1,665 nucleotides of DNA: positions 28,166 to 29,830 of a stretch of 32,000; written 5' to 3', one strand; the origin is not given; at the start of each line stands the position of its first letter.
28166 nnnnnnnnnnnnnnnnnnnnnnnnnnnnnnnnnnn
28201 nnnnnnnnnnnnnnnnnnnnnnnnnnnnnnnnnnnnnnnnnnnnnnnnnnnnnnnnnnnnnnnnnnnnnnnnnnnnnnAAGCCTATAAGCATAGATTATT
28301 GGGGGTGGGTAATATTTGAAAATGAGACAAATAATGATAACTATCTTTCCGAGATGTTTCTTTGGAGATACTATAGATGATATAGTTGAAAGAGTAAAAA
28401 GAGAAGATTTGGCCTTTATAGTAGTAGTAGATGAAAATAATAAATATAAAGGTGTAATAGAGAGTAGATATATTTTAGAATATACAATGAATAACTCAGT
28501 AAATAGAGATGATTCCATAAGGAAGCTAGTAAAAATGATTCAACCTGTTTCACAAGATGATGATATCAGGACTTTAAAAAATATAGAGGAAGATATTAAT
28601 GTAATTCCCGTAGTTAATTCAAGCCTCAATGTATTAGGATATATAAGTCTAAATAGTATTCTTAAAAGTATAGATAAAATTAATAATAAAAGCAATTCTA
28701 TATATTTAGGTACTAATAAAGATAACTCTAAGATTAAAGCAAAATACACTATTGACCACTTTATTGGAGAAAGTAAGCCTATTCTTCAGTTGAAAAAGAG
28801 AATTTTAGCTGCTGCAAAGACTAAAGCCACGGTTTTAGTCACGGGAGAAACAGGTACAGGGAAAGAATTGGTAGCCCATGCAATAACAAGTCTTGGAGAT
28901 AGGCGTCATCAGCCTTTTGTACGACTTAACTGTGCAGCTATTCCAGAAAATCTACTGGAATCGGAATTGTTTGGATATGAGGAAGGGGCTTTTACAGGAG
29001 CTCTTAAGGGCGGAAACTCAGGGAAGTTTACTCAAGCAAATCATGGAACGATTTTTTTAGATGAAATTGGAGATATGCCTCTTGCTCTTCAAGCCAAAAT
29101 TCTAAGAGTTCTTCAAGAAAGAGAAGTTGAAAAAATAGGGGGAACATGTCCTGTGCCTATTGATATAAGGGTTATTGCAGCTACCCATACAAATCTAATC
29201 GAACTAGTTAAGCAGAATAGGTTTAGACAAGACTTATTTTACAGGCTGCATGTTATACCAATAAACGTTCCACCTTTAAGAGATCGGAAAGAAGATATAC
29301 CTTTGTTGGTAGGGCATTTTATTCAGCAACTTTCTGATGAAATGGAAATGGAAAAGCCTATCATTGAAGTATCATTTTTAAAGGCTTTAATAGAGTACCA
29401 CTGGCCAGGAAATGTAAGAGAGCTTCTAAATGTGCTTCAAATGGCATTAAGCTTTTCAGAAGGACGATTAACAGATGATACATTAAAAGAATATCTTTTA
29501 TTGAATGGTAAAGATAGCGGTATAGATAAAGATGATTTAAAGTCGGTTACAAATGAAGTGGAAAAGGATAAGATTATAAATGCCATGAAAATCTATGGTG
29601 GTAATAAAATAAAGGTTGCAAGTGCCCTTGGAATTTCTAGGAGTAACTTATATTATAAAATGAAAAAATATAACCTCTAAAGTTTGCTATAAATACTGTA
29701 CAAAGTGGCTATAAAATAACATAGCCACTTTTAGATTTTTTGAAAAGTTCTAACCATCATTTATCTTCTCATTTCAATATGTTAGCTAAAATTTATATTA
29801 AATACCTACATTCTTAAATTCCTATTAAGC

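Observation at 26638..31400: MCP-derived Cache-HAMP sensor lacking its signalling tip, paired with a receiver-less CBS/sigma-54 activator and a sigma-54-driven CoA-transferase operon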

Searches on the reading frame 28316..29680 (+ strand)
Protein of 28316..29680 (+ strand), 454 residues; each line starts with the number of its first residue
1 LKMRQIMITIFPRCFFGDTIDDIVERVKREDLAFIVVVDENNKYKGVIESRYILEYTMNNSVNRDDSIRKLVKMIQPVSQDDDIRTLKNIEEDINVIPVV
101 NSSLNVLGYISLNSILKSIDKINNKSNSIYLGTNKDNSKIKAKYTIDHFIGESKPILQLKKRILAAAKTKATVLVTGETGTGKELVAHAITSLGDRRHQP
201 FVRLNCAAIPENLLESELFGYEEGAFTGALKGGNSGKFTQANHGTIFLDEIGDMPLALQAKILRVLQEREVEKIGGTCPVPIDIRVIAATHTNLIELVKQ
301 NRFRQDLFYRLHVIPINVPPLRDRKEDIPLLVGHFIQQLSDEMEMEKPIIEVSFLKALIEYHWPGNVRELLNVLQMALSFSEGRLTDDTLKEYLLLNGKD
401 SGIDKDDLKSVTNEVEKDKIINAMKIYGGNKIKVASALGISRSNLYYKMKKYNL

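Call 3: search_protein_families(library=pfam, proteins=[window:28316-29680:+], max_evalue=1)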
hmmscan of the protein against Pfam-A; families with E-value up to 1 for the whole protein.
window:28316-29680:+ (454 aa): 16 families
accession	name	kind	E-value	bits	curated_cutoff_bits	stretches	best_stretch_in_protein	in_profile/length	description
PF00158.32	Sigma54_activat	-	2.4e-68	229.5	20.2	1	150-316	2-167/168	Sigma-54 interaction domain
PF14532.12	Sigma54_activ_2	-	1.9e-21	77.2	25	1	150-321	1-138/138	Sigma-54 interaction domain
PF25601.1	AAA_lid_14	-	1.7e-19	69.8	27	1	322-395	1-75/87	AAA+ ATPase lid domain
PF02954.25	HTH_8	-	1.5e-13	50.6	22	1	414-452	4-42/42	Bacterial regulatory protein, Fis family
PF00571.33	CBS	-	2.1e-08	34.8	24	2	4-56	2-54/57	CBS domain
PF07724.20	AAA_2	-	7.3e-06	26.5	27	1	169-276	2-109/166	AAA domain (Cdc48 subfamily)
PF18024.7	HTH_50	-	6.6e-05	22.9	27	1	407-454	3-49/50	Helix-turn-helix domain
PF07728.20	AAA_5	-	8.5e-05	23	22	1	173-293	2-124/139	AAA domain (dynein-related subfamily)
PF01078.27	Mg_chelatase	-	0.0007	19.5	20.3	0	227-267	91-131/207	Magnesium chelatase, subunit ChlI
PF00004.35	AAA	-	0.0011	19.8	21.2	1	173-298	1-114/131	ATPase family associated with various cellular activities (AAA)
PF07726.17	AAA_3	-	0.013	15.8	27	1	173-290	2-110/131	ATPase family associated with various cellular activities (AAA)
PF13191.12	AAA_16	-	0.093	13.7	32.6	1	165-209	17-63/167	AAA ATPase domain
PF13177.12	DNA_pol3_delta2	-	0.094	13.1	27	0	156-192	5-41/161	DNA polymerase III, delta subunit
PF13401.12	AAA_22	-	0.18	12.6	27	1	169-207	4-42/130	AAA domain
PF01751.28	Toprim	-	0.19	12.4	23.1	1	80-144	7-74/96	Toprim domain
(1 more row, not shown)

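Call 4: search_protein_families(library=ncbifam, proteins=[window:28316-29680:+], max_evalue=0.1)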
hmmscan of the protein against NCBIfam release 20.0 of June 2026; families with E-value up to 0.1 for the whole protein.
window:28316-29680:+ (454 aa): 42 families (the best 25 are shown)
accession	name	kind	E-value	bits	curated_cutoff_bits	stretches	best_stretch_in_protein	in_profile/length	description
NF041552.1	TF_PrdR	equivalog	2.7e-118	395.8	795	2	138-453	259-577/577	sigma-54 dependent transcriptional regulator PrdR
TIGR02329.1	propionate_PrpR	equivalog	2.9e-99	333.1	499.2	1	134-451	199-526/526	propionate catabolism operon regulatory protein PrpR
NF008469.0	PRK11361.1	equivalog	2.6e-96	323.1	714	1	139-453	135-455/461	acetoacetate metabolism transcriptional regulator AtoC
NF011953.0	PRK15424.1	equivalog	1.4e-94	317.6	703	1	135-451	207-533/538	propionate catabolism operon regulatory protein PrpR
TIGR02915.1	PEP_resp_reg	equivalog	2e-94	317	502.6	1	135-454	124-444/445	PEP-CTERM-box response regulator transcription factor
TIGR01817.1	nifA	equivalog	3.3e-94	316.6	528.85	1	128-384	177-431/534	nif-specific transcriptional activator NifA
NF003451.0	PRK05022.1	equivalog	1.7e-93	314.1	476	1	117-452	160-508/512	nitric oxide reductase transcriptional regulator NorR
TIGR01818.1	ntrC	equivalog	1e-91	308.1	558.6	1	142-376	129-362/463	nitrogen regulation protein NR(I)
NF049963.1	RespRegFlgRCampy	domain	1e-80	271.7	750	1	133-454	120-429/429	fla regulon two-component system response regulator FlgR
NF050807.1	TransRegFlbDCaul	equivalog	3.3e-80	270.2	750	1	166-453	137-439/454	sigma-54-dependent transcriptional regulator FlbD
NF007689.0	PRK10365.1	equivalog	1.4e-79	268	760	1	145-449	137-439/441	sigma-54-dependent response regulator transcription factor ZraR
NF038308.1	RNA_repair_RtcR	equivalog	6.6e-78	262.8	650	1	138-451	171-515/530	RNA repair transcriptional activator RtcR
NF011958.0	PRK15429.1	equivalog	9.1e-78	262.5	830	1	147-452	379-684/692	formate hydrogenlyase transcriptional activator FlhA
TIGR02974.1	phageshock_pspF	equivalog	8.5e-76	255.3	443.55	1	150-377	2-229/336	phage shock protein operon transcriptional activator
NF041906.1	V4R_TF_MobR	exception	2.5e-75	254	999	1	138-452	223-544/544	phenol degradation transcriptional regulator MobR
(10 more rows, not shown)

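Call 30: find_homologous_proteins(query=window:28316-29680:+, max_evalue=1e-20)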
Query window:28316-29680:+ (454 aa): 8000 proteins with E <= 1e-20 among 8000 candidates; the best 120 are listed.
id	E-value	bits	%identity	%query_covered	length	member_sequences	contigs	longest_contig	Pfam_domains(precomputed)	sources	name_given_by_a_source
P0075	2.0e-291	984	100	99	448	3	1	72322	PF00158.33,PF07724.21,PF25601.2,PF02954.26,PF14532.13,PF00571.34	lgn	-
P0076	1.2e-254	863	87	100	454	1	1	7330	PF00158.33,PF07724.21,PF25601.2,PF02954.26,PF14532.13,PF00571.34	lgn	-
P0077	2.5e-177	608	63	100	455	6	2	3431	PF00158.33,PF25601.2,PF02954.26,PF14532.13,PF00571.34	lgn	-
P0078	9.8e-177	606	63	100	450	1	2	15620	PF00158.33,PF25601.2,PF02954.26,PF18024.8,PF14532.13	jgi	-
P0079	1.2e-176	606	63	100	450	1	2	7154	PF00158.33,PF25601.2,PF02954.26,PF18024.8,PF14532.13,PF00571.34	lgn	-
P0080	2.5e-176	605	63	100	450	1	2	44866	PF00158.33,PF25601.2,PF02954.26,PF18024.8,PF14532.13,PF00571.34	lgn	-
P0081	8.1e-176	603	63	100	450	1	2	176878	PF00158.33,PF25601.2,PF02954.26,PF18024.8,PF14532.13,PF00571.34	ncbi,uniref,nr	ncbi:acetoin dehydrogenase operon transcriptional activator AcoR [Clostridium homopropionicum DSM 58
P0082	3.5e-172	591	60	100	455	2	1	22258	PF00158.33,PF07724.21,PF25601.2,PF02954.26,PF14532.13,PF00571.34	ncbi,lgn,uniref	ncbi:MAG TPA: sigma 54-interacting transcriptional regulator [Clostridium sp.]|uniref:sigma-54 inter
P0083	1.8e-169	582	58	100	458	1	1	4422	PF00158.33,PF07724.21,PF25601.2,PF02954.26,PF14532.13,PF00571.34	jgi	jgi:transcriptional regulator with PAS, ATPase and Fis domain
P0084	3.8e-169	581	59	100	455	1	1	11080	PF00158.33,PF07724.21,PF25601.2,PF02954.26,PF18024.8,PF14532.13,PF00571.34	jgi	-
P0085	3.9e-169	581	59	100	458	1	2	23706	PF00158.33,PF07724.21,PF25601.2,PF02954.26,PF18024.8,PF14532.13,PF00571.34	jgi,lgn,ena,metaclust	metaclust:\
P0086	3.1e-168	578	59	100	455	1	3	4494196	PF00158.33,PF25601.2,PF02954.26,PF14532.13,PF00571.34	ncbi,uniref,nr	ncbi:sigma 54-interacting transcriptional regulator [Clostridium estertheticum]|uniref:sigma 54-inte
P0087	4.9e-168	577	58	100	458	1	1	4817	PF00158.33,PF07724.21,PF25601.2,PF02954.26,PF14532.13,PF00571.34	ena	-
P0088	1.7e-165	569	57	100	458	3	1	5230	PF00158.33,PF07724.21,PF25601.2,PF02954.26,PF14532.13,PF00571.34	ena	-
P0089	5.9e-157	541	56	100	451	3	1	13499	PF00158.33,PF25601.2,PF02954.26,PF18024.8,PF14532.13,PF07728.21,PF00571.34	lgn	-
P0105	1.0e-145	504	52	99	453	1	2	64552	PF00158.33,PF07724.21,PF25601.2,PF02954.26,PF14532.13,PF00571.34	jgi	-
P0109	2.6e-142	493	51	98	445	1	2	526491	PF00158.33,PF07724.21,PF25601.2,PF02954.26,PF18024.8,PF14532.13,PF00571.34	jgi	jgi:transcriptional regulator with PAS, ATPase and Fis domain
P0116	2.8e-140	486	52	100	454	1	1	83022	PF00158.33,PF07724.21,PF25601.2,PF02954.26,PF14532.13,PF07728.21,PF00571.34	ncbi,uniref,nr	ncbi:sigma 54-interacting transcriptional regulator [Clostridium algoriphilum]|uniref:sigma 54-inter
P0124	1.9e-135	470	50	100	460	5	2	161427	PF00158.33,PF07724.21,PF25601.2,PF02954.26,PF14532.13,PF07728.21,PF00571.34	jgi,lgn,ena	-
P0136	1.0e-131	458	49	100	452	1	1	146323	PF00158.33,PF25601.2,PF02954.26,PF14532.13,PF07728.21,PF00571.34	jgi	-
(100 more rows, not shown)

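Call 44: find_encoding_contigs(protein=P0086, flank=8000, max_places=1)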
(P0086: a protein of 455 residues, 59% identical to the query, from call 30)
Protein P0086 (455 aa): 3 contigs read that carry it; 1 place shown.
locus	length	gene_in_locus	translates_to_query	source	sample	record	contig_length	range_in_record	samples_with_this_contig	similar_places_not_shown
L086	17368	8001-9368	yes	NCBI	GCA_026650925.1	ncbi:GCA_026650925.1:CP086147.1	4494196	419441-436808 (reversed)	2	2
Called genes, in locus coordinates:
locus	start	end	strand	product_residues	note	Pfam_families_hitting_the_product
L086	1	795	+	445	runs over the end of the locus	PF20310:HTH_Tnp_2, PF13565:HTH_32 (faint), PF13276:HTH_21, PF00665:rve, PF13683:rve_3, PF13333:rve_2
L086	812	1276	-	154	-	PF00144:Beta-lactamase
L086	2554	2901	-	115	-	PF03845:Spore_permease (weak)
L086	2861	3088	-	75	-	PF03845:Spore_permease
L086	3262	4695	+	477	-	PF03050:DDE_Tnp_IS66 (weak), PF13610:DDE_Tnp_IS240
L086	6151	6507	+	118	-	-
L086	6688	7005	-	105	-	PF09946:DUF2178 (weak)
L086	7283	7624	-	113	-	PF00702:Hydrolase, PF13419:HAD_2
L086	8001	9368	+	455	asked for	PF00571:CBS, PF00158:Sigma54_activat, PF14532:Sigma54_activ_2, PF25601:AAA_lid_14, PF02954:HTH_8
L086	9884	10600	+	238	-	PF01144:CoA_trans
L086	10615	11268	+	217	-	PF01144:CoA_trans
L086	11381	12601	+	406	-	-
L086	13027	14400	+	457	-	PF14199:DUF4317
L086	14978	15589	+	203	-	-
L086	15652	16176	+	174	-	PF12822:ECF_trnsprt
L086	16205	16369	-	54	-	-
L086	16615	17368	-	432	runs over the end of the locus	PF00375:SDF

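Call 45: find_encoding_contigs(protein=P0109, flank=8000, max_places=1)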
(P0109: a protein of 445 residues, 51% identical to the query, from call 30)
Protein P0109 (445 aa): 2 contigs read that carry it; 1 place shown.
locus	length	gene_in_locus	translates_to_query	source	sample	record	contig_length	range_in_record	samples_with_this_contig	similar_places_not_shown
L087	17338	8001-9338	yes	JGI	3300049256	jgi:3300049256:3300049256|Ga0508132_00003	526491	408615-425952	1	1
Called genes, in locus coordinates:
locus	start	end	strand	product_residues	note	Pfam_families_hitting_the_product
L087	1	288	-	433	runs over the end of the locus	PF02347:GDC-P, PF00266:Aminotran_5 (weak), PF01053:Cys_Met_Meta_PP (weak)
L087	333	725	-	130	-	PF01597:GCV_H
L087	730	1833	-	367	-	PF01571:GCV_T, PF08669:GCV_T_C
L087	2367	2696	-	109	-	PF03992:ABM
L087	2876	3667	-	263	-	PF00378:ECH_1, PF16113:ECH_2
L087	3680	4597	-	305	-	PF02737:3HCDH_N, PF00725:3HCDH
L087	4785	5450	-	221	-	PF01144:CoA_trans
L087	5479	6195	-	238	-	PF01144:CoA_trans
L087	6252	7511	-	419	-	-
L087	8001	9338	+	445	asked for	PF00571:CBS (faint), PF00158:Sigma54_activat, PF14532:Sigma54_activ_2, PF07724:AAA_2 (faint), PF25601:AAA_lid_14, PF02954:HTH_8, PF18024:HTH_50 (weak)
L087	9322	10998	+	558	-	PF17201:Cache_3-Cache_2, PF17202:sCache_3_3, PF02743:dCache_1, PF08269:dCache_2, PF17200:sCache_2, PF00672:HAMP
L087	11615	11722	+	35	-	-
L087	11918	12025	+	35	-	-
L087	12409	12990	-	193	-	PF02525:Flavodoxin_2, PF03358:FMN_red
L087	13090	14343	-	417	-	PF00083:Sugar_tr, PF07690:MFS_1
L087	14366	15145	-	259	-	PF03328:HpcH_HpaI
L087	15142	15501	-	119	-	PF12973:Cupin_7, PF02311:AraC_binding, PF07883:Cupin_2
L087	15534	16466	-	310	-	PF19799:DUF6282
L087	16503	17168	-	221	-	PF00392:GntR, PF07729:FCD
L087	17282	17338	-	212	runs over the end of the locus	PF02463:SMC_N, PF00005:ABC_tran, PF13476:AAA_23 (faint), PF13555:AAA_29 (faint), PF13304:AAA_21 (faint)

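Call 46: find_encoding_contigs(protein=P0124, flank=8000, max_places=1)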
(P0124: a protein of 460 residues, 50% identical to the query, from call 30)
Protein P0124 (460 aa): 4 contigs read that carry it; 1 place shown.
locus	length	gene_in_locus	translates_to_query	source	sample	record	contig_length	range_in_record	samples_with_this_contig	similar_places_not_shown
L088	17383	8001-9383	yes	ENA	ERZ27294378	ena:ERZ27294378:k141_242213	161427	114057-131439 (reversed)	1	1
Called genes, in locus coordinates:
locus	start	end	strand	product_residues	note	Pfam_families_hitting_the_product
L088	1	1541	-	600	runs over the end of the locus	PF03717:PBP_dimer, PF00905:Transpeptidase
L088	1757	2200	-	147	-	-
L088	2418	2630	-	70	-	PF00403:HMA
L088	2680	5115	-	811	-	PF00403:HMA, PF00122:E1-E2_ATPase, PF00702:Hydrolase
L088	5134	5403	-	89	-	PF02583:Trns_repr_metal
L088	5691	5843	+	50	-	-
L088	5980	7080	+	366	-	-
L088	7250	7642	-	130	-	PF22636:FlK, PF03061:4HBT (faint)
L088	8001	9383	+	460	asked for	PF00571:CBS (weak), PF00158:Sigma54_activat, PF14532:Sigma54_activ_2, PF07724:AAA_2 (weak), PF07728:AAA_5 (weak), PF25601:AAA_lid_14, PF02954:HTH_8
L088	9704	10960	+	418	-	PF07690:MFS_1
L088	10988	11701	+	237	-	PF01144:CoA_trans, PF16957:Mal_decarbox_Al (weak)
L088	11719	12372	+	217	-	PF01144:CoA_trans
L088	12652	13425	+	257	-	PF08281:Sigma70_r4_2 (faint), PF04542:Sigma70_r2, PF04539:Sigma70_r3, PF04545:Sigma70_r4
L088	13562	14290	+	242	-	PF04542:Sigma70_r2, PF04545:Sigma70_r4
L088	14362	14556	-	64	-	PF20037:DUF6440 (weak)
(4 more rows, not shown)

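Call 63: search_protein_families(library=ncbifam, proteins=[L086:11381-12601:+], max_evalue=0.1)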
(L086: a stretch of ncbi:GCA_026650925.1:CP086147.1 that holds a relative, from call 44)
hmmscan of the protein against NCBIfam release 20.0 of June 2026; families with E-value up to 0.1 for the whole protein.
L086:11381-12601:+ (406 aa): 0 families

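Call 95: find_encoding_contigs(protein=P0116, flank=6000, max_places=1)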
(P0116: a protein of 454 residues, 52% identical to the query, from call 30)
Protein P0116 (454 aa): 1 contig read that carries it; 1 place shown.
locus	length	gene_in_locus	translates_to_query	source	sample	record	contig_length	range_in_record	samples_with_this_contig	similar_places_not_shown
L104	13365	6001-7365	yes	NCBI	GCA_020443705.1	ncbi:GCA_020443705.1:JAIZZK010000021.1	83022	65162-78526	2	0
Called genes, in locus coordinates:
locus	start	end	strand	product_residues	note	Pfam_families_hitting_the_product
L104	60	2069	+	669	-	PF00724:Oxidored_FMN, PF01262:AlaDh_PNT_C (faint), PF07992:Pyr_redox_2 (weak), PF00890:FAD_binding_2 (faint), PF13450:NAD_binding_8 (weak), PF07992:Pyr_redox_2, PF13738:Pyr_redox_3, PF00070:Pyr_redox (weak), +4 more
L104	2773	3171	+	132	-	PF02581:TMP-TENI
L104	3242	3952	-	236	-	PF01391:Collagen, PF18573:BclA_C (weak)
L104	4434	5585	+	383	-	PF24568:CC_PcsB, PF07486:Hydrolase_2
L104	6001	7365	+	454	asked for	PF00571:CBS (faint), PF00158:Sigma54_activat, PF14532:Sigma54_activ_2, PF07724:AAA_2 (weak), PF07728:AAA_5 (weak), PF25601:AAA_lid_14, PF02954:HTH_8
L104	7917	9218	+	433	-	PF02550:AcetylCoA_hydro, PF13336:AcetylCoA_hyd_C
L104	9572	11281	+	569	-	PF16927:HisKA_7TM, PF13426:PAS_9, PF00990:GGDEF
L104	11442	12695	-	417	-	PF05977:MFS_3, PF07690:MFS_1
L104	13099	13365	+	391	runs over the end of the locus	PF00155:Aminotran_1_2, PF01053:Cys_Met_Meta_PP (faint)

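Call 96: find_encoding_contigs(protein=P0136, flank=6000, max_places=1)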
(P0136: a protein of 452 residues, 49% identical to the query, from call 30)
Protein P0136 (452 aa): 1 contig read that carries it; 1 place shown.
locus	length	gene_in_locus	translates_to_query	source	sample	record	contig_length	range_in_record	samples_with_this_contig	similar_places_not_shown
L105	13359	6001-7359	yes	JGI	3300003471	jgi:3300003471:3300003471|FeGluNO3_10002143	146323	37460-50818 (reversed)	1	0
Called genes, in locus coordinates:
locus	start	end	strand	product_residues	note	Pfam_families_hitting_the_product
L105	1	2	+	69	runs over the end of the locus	-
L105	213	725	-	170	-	PF12728:HTH_17, PF24698:DUF7662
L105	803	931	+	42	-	-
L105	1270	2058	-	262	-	PF00378:ECH_1, PF16113:ECH_2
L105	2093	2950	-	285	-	PF02737:3HCDH_N, PF00725:3HCDH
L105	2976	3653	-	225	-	PF01144:CoA_trans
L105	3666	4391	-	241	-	PF01144:CoA_trans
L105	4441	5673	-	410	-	PF07690:MFS_1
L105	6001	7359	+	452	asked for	PF00571:CBS (weak), PF00158:Sigma54_activat, PF14532:Sigma54_activ_2, PF07728:AAA_5 (weak), PF25601:AAA_lid_14, PF02954:HTH_8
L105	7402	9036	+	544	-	PF17201:Cache_3-Cache_2, PF17202:sCache_3_3, PF17200:sCache_2, PF08269:dCache_2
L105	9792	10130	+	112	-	-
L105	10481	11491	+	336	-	PF01784:DUF34_NIF3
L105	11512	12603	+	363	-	PF07670:Gate (faint)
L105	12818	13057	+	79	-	-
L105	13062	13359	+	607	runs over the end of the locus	PF02310:B12-binding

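Call 97: find_encoding_contigs(protein=P0105, flank=6000, max_places=1)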
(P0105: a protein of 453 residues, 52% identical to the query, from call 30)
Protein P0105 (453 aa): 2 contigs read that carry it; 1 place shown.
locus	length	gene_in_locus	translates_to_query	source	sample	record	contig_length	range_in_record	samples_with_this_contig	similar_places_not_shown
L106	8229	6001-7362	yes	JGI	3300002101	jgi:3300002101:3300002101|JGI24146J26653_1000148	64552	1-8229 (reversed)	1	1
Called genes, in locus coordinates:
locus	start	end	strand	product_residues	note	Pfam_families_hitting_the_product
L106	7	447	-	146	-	PF09424:YqeY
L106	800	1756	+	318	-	PF01522:Polysacc_deac_1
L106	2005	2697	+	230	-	PF13365:Trypsin_2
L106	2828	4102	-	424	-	PF01566:Nramp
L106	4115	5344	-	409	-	PF03448:MgtE_N, PF14841:FliG_M (faint), PF00571:CBS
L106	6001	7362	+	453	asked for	PF00571:CBS (weak), PF00158:Sigma54_activat, PF14532:Sigma54_activ_2, PF07724:AAA_2 (weak), PF25601:AAA_lid_14, PF02954:HTH_8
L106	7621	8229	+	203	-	?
